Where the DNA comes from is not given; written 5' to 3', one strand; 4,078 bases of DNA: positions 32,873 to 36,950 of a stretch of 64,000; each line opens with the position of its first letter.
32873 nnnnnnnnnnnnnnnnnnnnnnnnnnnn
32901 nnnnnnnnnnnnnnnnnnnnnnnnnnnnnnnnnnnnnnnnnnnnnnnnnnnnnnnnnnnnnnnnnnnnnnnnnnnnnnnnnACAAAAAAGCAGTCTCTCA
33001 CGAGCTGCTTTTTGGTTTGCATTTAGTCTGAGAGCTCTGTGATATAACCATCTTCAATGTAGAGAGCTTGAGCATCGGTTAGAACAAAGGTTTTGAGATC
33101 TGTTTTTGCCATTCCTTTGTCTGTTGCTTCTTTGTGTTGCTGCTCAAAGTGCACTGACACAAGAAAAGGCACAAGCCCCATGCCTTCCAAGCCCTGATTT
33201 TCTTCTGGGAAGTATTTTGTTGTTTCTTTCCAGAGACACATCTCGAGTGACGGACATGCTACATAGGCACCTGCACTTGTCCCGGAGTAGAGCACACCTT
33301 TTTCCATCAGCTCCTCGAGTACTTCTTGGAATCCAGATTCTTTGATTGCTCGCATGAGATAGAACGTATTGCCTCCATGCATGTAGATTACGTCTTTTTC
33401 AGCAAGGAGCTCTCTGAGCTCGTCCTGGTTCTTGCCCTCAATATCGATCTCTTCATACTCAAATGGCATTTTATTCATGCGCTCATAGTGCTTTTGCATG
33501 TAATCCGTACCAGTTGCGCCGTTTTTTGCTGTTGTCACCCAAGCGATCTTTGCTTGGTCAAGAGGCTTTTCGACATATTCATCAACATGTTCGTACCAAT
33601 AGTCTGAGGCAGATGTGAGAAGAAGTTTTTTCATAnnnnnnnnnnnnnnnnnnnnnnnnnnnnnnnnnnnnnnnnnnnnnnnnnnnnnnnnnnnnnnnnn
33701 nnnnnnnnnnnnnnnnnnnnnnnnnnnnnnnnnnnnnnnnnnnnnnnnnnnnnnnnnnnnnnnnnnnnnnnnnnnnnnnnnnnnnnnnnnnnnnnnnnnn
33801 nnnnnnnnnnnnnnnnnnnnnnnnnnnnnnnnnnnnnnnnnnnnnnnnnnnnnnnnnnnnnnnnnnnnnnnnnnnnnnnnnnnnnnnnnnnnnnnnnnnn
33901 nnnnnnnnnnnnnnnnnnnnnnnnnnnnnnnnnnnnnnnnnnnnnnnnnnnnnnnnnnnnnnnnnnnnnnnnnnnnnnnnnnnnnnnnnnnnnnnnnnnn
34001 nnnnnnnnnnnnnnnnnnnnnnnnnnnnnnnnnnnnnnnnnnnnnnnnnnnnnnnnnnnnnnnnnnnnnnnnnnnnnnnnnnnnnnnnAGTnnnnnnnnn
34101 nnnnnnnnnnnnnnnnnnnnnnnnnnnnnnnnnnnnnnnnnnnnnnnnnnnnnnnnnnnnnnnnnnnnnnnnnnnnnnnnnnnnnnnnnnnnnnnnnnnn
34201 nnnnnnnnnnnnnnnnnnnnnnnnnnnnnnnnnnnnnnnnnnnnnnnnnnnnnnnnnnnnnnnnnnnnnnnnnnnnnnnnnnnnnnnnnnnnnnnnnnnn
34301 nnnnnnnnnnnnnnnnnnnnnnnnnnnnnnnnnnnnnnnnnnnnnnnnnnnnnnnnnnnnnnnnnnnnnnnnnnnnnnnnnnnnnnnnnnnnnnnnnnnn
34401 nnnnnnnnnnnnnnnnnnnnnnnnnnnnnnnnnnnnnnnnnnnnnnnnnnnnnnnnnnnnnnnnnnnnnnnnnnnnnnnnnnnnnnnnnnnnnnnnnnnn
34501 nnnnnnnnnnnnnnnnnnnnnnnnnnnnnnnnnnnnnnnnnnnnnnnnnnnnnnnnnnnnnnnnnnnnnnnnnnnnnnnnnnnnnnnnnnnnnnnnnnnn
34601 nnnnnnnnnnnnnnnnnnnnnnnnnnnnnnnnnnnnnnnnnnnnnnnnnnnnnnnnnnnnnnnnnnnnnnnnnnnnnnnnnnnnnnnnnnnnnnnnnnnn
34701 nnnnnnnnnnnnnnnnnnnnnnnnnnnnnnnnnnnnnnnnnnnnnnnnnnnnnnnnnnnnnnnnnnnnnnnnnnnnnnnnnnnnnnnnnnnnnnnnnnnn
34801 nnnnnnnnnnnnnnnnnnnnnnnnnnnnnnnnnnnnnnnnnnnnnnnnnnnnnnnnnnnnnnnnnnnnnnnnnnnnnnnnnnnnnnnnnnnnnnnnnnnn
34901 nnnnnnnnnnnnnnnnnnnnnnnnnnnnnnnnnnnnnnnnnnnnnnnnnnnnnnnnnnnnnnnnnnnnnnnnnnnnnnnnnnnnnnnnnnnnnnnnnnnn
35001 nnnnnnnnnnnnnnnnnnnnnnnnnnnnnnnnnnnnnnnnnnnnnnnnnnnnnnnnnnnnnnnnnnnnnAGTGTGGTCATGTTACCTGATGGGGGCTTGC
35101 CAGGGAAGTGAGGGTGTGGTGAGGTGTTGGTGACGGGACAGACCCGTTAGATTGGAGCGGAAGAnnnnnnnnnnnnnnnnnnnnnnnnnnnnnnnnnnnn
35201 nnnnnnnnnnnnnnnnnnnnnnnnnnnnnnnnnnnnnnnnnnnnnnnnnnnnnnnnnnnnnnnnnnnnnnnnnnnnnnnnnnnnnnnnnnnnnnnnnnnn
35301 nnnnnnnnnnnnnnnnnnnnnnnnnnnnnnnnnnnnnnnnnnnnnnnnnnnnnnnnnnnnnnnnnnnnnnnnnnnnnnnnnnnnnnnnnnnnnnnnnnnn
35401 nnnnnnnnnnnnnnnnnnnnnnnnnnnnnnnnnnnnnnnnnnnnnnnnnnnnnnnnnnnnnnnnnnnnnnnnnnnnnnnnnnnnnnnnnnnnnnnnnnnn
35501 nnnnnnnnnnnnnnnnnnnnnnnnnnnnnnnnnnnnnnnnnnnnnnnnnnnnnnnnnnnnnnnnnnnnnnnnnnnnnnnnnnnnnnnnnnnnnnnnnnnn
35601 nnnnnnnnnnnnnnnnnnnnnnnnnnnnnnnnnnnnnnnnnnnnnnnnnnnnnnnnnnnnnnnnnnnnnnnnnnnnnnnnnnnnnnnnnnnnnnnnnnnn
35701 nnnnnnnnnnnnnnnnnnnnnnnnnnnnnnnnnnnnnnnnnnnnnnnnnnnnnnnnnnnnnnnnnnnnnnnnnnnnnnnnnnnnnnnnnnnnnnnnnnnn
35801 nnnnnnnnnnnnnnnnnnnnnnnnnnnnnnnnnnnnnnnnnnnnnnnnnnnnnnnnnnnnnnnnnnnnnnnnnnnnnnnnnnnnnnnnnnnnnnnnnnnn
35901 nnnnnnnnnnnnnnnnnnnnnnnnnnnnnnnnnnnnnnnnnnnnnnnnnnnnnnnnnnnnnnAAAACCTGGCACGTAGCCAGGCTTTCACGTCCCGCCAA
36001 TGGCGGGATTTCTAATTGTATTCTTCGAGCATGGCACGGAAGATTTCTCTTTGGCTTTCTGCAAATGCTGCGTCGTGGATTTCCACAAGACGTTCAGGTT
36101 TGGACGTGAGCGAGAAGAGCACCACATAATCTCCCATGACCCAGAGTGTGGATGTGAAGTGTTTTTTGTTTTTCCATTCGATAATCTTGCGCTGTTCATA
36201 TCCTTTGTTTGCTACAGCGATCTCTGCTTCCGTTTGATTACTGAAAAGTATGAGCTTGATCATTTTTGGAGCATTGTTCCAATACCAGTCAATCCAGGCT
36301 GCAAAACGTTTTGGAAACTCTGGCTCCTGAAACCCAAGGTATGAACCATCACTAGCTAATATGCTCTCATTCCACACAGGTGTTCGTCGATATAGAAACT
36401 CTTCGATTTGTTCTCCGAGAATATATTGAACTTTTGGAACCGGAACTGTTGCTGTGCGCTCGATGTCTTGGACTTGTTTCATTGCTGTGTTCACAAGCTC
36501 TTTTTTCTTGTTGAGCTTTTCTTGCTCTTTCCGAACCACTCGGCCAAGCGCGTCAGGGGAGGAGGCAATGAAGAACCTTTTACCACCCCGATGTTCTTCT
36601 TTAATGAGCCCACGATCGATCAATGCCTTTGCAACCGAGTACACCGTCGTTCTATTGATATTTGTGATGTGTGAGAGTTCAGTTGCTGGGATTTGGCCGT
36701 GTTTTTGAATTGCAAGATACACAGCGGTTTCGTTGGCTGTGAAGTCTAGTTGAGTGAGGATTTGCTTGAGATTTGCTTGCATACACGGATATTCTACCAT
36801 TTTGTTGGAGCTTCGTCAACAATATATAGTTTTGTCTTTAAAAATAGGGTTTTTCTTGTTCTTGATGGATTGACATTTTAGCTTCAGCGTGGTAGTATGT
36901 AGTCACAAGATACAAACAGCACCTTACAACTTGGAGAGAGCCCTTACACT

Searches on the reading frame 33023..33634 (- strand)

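Call 40: search_protein_families(library=pfam, proteins=[window:33023-33634:-], max_evalue=0.001)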
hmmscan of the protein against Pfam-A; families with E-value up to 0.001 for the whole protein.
window:33023-33634:- (203 aa): 1 family
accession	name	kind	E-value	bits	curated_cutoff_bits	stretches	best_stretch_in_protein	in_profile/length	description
PF03575.23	Peptidase_S51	-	1.6e-32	113.3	23.9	1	4-199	1-204/206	Peptidase family S51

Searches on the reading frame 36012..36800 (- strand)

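Call 40: search_protein_families(library=pfam, proteins=[window:36012-36800:-], max_evalue=0.001)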
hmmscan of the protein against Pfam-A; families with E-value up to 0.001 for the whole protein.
window:36012-36800:- (262 aa): 2 families
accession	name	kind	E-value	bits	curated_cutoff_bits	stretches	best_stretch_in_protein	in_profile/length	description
PF01978.25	TrmB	-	3.8e-14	52.7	25.6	1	15-80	1-65/68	Sugar-specific transcriptional regulator TrmB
PF13412.12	HTH_24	-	1.1e-05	25.3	21.9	1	26-67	7-48/48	Winged helix-turn-helix DNA-binding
